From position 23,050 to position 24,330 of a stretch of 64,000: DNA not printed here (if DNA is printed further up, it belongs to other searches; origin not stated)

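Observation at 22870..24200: CurM/olefin-synthase-like sulfotransferase domain inserted mid-line in an NRPS, directly after the T domain of a serine module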

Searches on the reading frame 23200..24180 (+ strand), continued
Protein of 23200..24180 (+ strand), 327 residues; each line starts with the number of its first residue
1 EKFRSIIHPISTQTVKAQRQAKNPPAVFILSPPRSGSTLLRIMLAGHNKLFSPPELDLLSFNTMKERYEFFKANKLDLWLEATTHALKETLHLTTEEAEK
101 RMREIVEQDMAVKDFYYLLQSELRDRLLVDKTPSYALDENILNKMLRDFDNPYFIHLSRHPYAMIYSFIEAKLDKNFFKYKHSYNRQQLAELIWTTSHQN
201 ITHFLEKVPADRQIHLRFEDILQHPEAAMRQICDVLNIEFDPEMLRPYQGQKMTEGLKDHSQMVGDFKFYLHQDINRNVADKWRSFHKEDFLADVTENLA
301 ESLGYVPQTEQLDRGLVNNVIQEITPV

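Call 45: find_encoding_contigs(protein=P0013, flank=10000, max_places=2)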
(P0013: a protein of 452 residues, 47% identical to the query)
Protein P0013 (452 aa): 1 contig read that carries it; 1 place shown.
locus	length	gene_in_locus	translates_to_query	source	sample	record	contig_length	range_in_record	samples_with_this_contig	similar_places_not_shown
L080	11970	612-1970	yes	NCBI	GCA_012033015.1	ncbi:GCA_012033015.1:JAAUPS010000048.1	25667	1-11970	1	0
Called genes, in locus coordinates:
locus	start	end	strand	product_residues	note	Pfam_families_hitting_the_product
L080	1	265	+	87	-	PF13621:Cupin_8 (weak)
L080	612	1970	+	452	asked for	PF00685:Sulfotransfer_1 (weak), PF13469:Sulfotransfer_3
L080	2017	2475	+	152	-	-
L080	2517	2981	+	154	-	PF07883:Cupin_2 (faint)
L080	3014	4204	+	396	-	-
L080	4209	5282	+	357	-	-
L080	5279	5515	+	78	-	-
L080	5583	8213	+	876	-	PF00109:ketoacyl-synt, PF02801:Ketoacyl-synt_C, PF16197:KAsynt_C_assoc, PF22621:CurL-like_PKS_C, PF00698:Acyl_transf_1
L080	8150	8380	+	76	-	-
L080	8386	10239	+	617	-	PF14765:PS-DH, PF01648:ACPS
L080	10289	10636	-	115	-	-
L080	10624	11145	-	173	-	-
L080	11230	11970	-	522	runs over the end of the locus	-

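Call 64: predict_structure(alignment_id=A3)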
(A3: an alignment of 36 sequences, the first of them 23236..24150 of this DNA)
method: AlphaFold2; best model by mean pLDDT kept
length: 305 residues; sequences in the alignment: 36
mean_pLDDT: 90.1   pTM: 0.89
mean pLDDT of the five models: 90.1, 89.6, 88.6, 88.5, 87.8
residues with pLDDT >= 90: 226; 70-90: 51; 50-70: 21; < 50: 7
segments of 3 or more residues with pLDDT < 50: 1-5
pLDDT, mean of each block of 10 residues (from residue 1): 59 98 93 96 95 97 91 95 96 98 96 96 96 98 97 92 76 94 98 98 97 98 98 87 69 67 89 84 96 78 52
secondary structure, 60 per line:
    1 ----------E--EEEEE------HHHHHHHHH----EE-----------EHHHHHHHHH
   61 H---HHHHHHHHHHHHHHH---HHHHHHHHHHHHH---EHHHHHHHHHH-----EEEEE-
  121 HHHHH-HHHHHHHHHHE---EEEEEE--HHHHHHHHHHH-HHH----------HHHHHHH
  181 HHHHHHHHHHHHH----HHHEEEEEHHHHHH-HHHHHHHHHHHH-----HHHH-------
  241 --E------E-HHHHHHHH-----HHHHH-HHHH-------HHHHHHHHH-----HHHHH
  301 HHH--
elements in order: E14-18 H25-33 H52-61 H65-79 H83-95 H100-109 E115-119 H121-125 H127-136 E141-146 H149-159 H174-193 E201-205 H206-211 H213-224 H230-233 H252-259 H265-269 H271-274 H282-290 H296-303

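Call 69: fold_search(model_id=the predicted structure, library=pdb)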
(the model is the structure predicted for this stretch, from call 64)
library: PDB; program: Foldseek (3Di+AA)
matches with E <= 10: 944; with E <= 0.001: 57
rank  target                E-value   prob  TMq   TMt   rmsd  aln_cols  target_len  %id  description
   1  4gbm                  2.8e-25  1.00  0.83  0.90   3.0       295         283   38  Sulfotransferase Domain from the Curacin Biosynthetic Pathway (released 2012-10-17)
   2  4gox                  1.3e-23  1.00  0.83  0.91   2.3       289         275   40  Sulfotransferase Domain from the Synechococcus PCC 7002 Olefin Synthase (released 2012-10-17)
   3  3ap3_C                2.5e-09  1.00  0.57  0.60   9.4       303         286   18  Crystal structure of human tyrosylprotein sulfotransferase-2 complexed with PAP (released 2011-10-26)
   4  3ap3_B                5.7e-09  1.00  0.48  0.51  14.0       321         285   14  Crystal structure of human tyrosylprotein sulfotransferase-2 complexed with PAP (released 2011-10-26)
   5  5wrj_A                7.4e-09  1.00  0.60  0.66   9.2       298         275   17  Crystal structure of human tyrosylprotein sulfotransferase-1 complexed with PAP and gastrin peptide (released 2017-09-06)
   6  5wrj_C                7.4e-09  1.00  0.60  0.66   9.4       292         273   19  Crystal structure of human tyrosylprotein sulfotransferase-1 complexed with PAP and gastrin peptide (released 2017-09-06)
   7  3ap1_A                7.4e-09  1.00  0.61  0.62   9.2       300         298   20  Crystal structure of human tyrosylprotein sulfotransferase-2 complexed with PAP and C4 peptide (released 2011-10-26)
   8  9wwe                  1.3e-08  1.00  0.59  0.60   9.3       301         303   17  Crystal structure of human tyrosylprotein sulfotransferase 2 (TPST2) in cation-bound state (released 2025-12-31)
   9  3ap2_B                1.4e-08  1.00  0.60  0.62   8.1       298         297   18  Crystal structure of human tyrosylprotein sulfotransferase-2 complexed with PAP,C4 peptide, and phosphate ion (released 2011-10-26)
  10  3ap1_B                2.1e-08  1.00  0.60  0.61   9.2       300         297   18  Crystal structure of human tyrosylprotein sulfotransferase-2 complexed with PAP and C4 peptide (released 2011-10-26)
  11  5wri_A                2.3e-08  1.00  0.60  0.66   9.0       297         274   18  Crystal structure of human tyrosylprotein sulfotransferase-1 complexed with PAP and C4 peptide (released 2017-09-13)
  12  8w5z_A                2.3e-08  1.00  0.49  0.45  14.7       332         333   15  Crystal structure of tick tyrosylprotein sulfotransferase reveals the activation mechanism of tick anticoagulant prote (released 2024-04-10)
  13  3ap3_D                3.5e-08  1.00  0.59  0.62   9.3       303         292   16  Crystal structure of human tyrosylprotein sulfotransferase-2 complexed with PAP (released 2011-10-26)
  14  3ap3_A                5.4e-08  1.00  0.60  0.64   8.3       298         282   20  Crystal structure of human tyrosylprotein sulfotransferase-2 complexed with PAP (released 2011-10-26)
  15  3ap2_A                7.1e-08  1.00  0.61  0.62   9.3       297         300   18  Crystal structure of human tyrosylprotein sulfotransferase-2 complexed with PAP,C4 peptide, and phosphate ion (released 2011-10-26)
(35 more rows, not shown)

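Call 73: search_protein_representatives(protein=window:23236-24150:+)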
Query: 305 residues. Proteins with E-value up to 0.001 (for the whole library): 5244; up to 1e-10: 1634; up to 1e-30: 1095. The best 150 are listed.
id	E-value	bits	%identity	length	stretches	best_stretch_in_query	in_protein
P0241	6.0e-174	593.6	50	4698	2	8-298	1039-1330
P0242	2.4e-169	578.5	48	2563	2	9-296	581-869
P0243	1.2e-166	569.6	47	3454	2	8-295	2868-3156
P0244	7.0e-166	567.1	47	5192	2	8-296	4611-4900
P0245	4.8e-158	541.4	45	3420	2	8-295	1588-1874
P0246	2.0e-154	529.5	45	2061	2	9-299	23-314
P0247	1.1e-142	491.0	43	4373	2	8-294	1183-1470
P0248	2.1e-119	414.6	63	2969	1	2-293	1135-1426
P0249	4.0e-110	384.1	59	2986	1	8-294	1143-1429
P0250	7.4e-110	383.2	59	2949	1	7-295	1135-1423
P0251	4.5e-106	370.8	54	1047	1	5-300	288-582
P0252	1.2e-105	369.4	56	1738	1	6-297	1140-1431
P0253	4.9e-102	357.6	55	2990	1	5-302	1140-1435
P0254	8.2e-100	350.3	53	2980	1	8-297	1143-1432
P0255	5.9e-99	347.5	54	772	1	10-293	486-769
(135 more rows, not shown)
